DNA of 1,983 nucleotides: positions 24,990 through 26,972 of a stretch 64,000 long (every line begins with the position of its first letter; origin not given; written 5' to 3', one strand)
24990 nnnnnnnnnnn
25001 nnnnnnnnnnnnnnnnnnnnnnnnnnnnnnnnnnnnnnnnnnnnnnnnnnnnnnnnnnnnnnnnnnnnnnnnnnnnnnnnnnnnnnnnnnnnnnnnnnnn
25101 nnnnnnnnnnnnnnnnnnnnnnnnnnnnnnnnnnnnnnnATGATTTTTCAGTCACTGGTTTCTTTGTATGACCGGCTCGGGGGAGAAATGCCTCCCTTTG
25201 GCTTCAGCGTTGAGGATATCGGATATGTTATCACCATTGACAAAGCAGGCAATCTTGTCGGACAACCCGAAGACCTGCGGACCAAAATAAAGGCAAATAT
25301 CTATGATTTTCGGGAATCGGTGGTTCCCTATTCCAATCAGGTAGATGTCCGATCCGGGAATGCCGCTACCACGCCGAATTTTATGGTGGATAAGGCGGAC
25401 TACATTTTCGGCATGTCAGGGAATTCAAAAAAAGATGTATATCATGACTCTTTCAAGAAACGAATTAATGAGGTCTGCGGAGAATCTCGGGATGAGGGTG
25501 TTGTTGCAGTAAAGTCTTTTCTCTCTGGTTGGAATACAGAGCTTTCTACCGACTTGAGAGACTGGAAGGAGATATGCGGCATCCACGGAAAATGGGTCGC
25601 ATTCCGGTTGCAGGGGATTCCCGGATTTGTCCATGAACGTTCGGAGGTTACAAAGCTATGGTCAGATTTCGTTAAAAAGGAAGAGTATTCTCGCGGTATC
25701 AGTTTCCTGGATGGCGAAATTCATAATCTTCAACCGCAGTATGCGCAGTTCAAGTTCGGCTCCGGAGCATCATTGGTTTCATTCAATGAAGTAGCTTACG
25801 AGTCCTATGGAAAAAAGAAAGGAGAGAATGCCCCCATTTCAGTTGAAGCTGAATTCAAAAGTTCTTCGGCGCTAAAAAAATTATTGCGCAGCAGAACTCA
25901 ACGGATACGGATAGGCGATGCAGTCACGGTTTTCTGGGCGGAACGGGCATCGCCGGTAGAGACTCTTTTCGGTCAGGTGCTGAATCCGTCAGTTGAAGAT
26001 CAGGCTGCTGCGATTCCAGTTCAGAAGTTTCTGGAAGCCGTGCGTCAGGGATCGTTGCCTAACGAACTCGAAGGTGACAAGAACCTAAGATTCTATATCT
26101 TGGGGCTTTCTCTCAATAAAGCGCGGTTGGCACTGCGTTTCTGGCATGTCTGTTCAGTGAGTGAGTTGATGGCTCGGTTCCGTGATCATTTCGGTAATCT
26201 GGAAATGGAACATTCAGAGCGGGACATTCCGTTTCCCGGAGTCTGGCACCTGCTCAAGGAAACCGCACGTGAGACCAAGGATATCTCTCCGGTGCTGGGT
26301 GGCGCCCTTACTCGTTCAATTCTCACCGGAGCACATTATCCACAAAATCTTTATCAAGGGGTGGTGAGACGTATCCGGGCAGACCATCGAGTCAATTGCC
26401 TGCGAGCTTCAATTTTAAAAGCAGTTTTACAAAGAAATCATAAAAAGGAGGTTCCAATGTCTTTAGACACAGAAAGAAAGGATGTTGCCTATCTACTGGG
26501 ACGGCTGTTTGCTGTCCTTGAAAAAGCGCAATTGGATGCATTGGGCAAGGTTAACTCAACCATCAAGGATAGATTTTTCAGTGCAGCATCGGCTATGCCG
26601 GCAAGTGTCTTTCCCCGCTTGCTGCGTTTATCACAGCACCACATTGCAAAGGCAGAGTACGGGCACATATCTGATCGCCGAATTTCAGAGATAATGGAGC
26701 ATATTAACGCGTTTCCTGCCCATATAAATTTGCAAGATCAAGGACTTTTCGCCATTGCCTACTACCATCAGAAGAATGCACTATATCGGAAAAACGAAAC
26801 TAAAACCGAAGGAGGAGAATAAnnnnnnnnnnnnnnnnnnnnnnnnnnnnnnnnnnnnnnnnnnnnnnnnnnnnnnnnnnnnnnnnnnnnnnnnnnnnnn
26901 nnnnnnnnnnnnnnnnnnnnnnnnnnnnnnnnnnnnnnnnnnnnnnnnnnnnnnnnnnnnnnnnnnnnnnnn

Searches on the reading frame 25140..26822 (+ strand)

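Call 29: search_protein_families(library=pfam, proteins=[window:25140-26822:+], max_evalue=0.00001)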
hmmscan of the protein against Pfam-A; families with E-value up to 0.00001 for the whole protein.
window:25140-26822:+ (560 aa): 1 family
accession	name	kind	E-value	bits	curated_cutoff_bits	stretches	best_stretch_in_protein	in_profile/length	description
PF09709.15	Cas_Csd1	-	6.1e-156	520.8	27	1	6-549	1-559/559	CRISPR-associated protein (Cas_Csd1)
